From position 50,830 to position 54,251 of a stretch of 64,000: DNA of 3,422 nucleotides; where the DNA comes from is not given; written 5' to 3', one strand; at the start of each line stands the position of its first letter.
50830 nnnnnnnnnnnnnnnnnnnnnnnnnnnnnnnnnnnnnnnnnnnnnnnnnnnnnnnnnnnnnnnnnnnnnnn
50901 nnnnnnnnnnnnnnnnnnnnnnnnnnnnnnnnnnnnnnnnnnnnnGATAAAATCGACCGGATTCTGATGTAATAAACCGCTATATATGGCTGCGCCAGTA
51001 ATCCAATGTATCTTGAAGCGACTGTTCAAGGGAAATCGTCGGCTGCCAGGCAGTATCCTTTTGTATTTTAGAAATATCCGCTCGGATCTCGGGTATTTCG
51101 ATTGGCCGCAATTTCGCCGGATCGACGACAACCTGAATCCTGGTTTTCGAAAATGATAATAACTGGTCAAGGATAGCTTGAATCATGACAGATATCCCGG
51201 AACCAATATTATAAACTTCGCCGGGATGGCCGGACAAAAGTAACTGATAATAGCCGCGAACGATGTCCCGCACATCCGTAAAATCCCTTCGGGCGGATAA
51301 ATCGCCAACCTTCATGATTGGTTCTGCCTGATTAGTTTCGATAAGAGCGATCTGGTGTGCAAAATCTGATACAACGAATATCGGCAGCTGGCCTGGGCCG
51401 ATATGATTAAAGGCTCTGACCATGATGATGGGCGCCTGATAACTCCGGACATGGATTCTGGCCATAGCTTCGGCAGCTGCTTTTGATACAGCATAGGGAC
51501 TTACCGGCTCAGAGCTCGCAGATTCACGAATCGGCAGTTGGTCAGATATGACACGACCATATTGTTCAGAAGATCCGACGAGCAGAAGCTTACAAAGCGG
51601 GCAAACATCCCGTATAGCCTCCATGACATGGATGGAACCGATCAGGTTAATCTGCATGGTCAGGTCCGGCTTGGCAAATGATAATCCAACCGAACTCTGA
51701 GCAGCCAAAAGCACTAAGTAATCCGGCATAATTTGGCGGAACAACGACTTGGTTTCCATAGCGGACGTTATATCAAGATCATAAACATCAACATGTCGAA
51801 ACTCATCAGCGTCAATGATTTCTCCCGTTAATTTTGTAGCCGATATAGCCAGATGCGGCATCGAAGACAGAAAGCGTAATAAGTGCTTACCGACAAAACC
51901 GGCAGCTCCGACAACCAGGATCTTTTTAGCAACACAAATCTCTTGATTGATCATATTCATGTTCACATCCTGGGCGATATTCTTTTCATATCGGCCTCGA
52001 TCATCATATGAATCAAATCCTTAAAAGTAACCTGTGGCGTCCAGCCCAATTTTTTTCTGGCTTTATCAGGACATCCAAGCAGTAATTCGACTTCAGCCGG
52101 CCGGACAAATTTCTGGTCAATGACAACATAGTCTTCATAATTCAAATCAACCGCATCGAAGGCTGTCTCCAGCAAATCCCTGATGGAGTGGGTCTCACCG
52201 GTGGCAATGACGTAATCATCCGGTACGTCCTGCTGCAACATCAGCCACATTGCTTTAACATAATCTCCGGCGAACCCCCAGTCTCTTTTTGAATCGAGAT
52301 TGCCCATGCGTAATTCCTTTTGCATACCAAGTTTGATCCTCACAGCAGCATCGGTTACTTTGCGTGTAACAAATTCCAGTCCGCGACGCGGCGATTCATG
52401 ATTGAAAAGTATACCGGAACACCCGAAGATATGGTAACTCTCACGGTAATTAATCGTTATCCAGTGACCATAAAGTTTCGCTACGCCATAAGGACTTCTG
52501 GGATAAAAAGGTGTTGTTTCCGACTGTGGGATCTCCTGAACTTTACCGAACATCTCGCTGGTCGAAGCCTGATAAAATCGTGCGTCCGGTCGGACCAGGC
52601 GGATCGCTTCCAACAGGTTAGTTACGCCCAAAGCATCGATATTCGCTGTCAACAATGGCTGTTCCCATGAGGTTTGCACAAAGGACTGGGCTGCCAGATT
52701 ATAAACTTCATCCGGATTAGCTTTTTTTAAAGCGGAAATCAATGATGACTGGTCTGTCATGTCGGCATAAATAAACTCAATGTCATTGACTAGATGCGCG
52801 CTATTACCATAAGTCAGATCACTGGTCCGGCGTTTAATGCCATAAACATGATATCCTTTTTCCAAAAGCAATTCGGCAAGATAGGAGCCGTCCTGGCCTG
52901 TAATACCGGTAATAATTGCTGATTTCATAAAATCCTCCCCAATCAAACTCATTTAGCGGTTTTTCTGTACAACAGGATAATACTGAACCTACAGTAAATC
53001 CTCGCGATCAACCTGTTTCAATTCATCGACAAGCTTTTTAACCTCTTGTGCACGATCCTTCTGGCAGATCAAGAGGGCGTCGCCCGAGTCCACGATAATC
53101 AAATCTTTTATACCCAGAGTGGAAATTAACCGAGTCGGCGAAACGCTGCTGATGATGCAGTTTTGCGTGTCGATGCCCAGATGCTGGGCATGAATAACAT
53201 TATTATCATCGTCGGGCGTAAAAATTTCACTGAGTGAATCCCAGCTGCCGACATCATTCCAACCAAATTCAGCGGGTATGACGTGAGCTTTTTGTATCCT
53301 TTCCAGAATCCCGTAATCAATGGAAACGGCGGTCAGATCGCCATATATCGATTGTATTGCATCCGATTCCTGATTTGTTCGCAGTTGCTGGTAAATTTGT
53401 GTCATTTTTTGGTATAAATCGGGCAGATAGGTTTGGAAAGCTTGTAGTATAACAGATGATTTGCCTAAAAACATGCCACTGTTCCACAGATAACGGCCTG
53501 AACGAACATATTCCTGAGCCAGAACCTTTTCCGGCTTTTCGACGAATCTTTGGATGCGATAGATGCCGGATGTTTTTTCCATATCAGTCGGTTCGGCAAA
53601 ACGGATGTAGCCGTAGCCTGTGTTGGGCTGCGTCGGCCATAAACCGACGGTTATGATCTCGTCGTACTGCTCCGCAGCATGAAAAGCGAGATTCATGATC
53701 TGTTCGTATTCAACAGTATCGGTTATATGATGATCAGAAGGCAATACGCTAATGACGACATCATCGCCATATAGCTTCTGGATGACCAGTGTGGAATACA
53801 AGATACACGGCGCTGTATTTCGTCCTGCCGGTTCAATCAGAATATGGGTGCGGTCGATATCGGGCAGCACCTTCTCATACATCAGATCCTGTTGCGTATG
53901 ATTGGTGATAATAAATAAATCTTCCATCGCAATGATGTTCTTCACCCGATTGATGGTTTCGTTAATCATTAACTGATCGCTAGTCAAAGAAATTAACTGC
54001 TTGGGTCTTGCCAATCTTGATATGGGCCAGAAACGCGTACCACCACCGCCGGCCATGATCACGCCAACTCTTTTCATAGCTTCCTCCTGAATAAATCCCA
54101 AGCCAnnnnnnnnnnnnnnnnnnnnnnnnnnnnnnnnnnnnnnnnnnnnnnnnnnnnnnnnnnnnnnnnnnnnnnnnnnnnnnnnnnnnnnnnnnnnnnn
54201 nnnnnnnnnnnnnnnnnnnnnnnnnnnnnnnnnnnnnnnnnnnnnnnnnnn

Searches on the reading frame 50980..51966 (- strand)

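Call 8: search_protein_families(library=pfam, proteins=[window:50980-51966:-])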
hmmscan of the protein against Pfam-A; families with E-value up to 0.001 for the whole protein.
window:50980-51966:- (328 aa): 4 families
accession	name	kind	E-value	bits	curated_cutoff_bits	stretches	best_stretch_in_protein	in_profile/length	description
PF16363.11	GDP_Man_Dehyd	-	3.9e-57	194.6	27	1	17-319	1-331/332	GDP-mannose 4,6 dehydratase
PF01370.27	Epimerase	-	4.8e-48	164.1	20.9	1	16-255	1-240/240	NAD dependent epimerase/dehydratase family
PF04321.23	RmlD_sub_bind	-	2e-08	34.1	27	1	15-170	2-137/287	RmlD substrate binding domain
PF01073.25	3Beta_HSD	-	0.00034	20.2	22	1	17-168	1-156/280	3-beta hydroxysteroid dehydrogenase/isomerase family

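Call 69: search_protein_families(library=ncbifam, proteins=[window:50980-51966:-], max_evalue=1e-10)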
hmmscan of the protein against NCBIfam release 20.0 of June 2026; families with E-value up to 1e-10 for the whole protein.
window:50980-51966:- (328 aa): 12 families
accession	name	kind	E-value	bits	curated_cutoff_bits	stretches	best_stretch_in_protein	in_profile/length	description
TIGR01181.1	dTDP_gluc_dehyt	equivalog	1.6e-38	132.6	365.1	1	15-326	1-313/321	dTDP-glucose 4,6-dehydratase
TIGR04180.1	EDH_00030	hypoth_equivalog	1.2e-37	129.6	475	1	16-311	1-296/297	NAD-dependent 4,6-dehydratase LegB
TIGR01179.1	galE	equivalog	1.1e-28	100.1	262.3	1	15-190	1-178/332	UDP-glucose 4-epimerase GalE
TIGR01472.1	gmd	equivalog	4.7e-28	98.4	415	1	62-322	59-336/342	GDP-mannose 4,6-dehydratase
NF007490.0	PRK10084.1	subfamily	2e-24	86.3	649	1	145-324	153-334/361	dTDP-glucose 4,6-dehydratase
TIGR02622.1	CDP_4_6_dhtase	equivalog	1.8e-23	83.2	278.45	1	13-326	4-332/352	CDP-glucose 4,6-dehydratase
NF007582.0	PRK10217.1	equivalog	2.9e-22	79.2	698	1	14-324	2-331/355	dTDP-glucose 4,6-dehydratase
NF011728.1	PRK15181.1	equivalog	4.6e-17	62.1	760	1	12-324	14-337/348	Vi polysaccharide biosynthesis UDP-N-acetylglucosaminuronic acid C-4 epimerase TviC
TIGR02197.1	heptose_epim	equivalog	1.1e-14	54.3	274.6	1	16-321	1-310/316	ADP-glyceromanno-heptose 6-epimerase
NF007956.0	PRK10675.1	subfamily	1.8e-12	47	394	1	15-326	2-330/338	UDP-glucose 4-epimerase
NF043036.1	ErythonDh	equivalog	2.8e-12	46.5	325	1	15-170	2-161/321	D-erythronate dehydrogenase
NF047922.1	GDPFucSynFcl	equivalog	4.7e-12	46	500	1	14-324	3-301/308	GDP-L-fucose synthase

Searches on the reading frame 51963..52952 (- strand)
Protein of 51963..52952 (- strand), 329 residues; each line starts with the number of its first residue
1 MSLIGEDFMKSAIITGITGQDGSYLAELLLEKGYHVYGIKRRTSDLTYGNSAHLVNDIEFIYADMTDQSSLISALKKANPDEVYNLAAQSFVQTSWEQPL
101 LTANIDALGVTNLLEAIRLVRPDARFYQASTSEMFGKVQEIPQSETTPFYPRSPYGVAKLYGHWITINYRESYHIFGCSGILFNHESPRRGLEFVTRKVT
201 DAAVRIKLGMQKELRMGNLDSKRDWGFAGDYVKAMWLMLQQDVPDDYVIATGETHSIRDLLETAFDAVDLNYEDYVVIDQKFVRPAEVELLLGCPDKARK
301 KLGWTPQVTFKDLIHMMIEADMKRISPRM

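Call 8: search_protein_families(library=pfam, proteins=[window:51963-52952:-])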
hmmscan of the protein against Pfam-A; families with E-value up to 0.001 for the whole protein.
window:51963-52952:- (329 aa): 4 families
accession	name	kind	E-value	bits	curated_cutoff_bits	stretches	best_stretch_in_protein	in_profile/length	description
PF16363.11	GDP_Man_Dehyd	-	9.3e-134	446.5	27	1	13-317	1-332/332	GDP-mannose 4,6 dehydratase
PF01370.27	Epimerase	-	1.9e-71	240.7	20.9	1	13-250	2-240/240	NAD dependent epimerase/dehydratase family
PF04321.23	RmlD_sub_bind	-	1.7e-12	47.4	27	1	13-182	4-152/287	RmlD substrate binding domain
PF05368.20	NmrA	-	0.00067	19.8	27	1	13-79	6-71/298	NmrA-like family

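Call 69: search_protein_families(library=ncbifam, proteins=[window:51963-52952:-], max_evalue=1e-10)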
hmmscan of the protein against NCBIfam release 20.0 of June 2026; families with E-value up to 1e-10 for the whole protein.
window:51963-52952:- (329 aa): 6 families
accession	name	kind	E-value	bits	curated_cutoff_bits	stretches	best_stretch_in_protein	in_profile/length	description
TIGR01472.1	gmd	equivalog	5.3e-132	440.1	415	1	10-324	1-341/342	GDP-mannose 4,6-dehydratase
TIGR04180.1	EDH_00030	hypoth_equivalog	1.1e-28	100.1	475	1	13-308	2-296/297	NAD-dependent 4,6-dehydratase LegB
TIGR01181.1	dTDP_gluc_dehyt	equivalog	3.9e-27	95.2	365.1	1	13-318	3-308/321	dTDP-glucose 4,6-dehydratase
TIGR02622.1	CDP_4_6_dhtase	equivalog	2.6e-22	79.5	278.45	1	10-125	5-123/352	CDP-glucose 4,6-dehydratase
TIGR01179.1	galE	equivalog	5.8e-20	71.4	262.3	1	13-173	3-163/332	UDP-glucose 4-epimerase GalE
NF007582.0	PRK10217.1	equivalog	2.2e-12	46.7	698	1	9-311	1-321/355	dTDP-glucose 4,6-dehydratase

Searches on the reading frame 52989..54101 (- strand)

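Call 8: search_protein_families(library=pfam, proteins=[window:52989-54101:-])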
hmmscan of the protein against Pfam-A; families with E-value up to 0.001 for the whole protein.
window:52989-54101:- (370 aa): 3 families
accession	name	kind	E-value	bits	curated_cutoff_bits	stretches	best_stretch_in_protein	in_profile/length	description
PF00483.29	NTP_transferase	-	2.5e-44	152.1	21.2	1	13-295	2-240/245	Nucleotidyl transferase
PF22640.1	ManC_GMP_beta-helix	-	1.1e-20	73.7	27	1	306-361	2-55/55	MannoseP isomerase/GMP-like beta-helix domain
PF12804.13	NTP_transf_3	-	0.00058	20.5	27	0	13-72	1-52/160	MobA-like NTP transferase domain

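Call 69: search_protein_families(library=ncbifam, proteins=[window:52989-54101:-], max_evalue=1e-10)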
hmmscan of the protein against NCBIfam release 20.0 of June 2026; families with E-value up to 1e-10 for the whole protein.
window:52989-54101:- (370 aa): 2 families
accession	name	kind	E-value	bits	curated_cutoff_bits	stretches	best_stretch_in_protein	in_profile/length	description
TIGR01479.1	GMP_PMI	equivalog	4.1e-98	329.2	372.95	1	13-367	3-351/467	mannose-1-phosphate guanylyltransferase/mannose-6-phosphate isomerase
NF012004.0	PRK15460.1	equivalog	4e-72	243.4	859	1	10-366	5-360/478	mannose-1-phosphate guanyltransferase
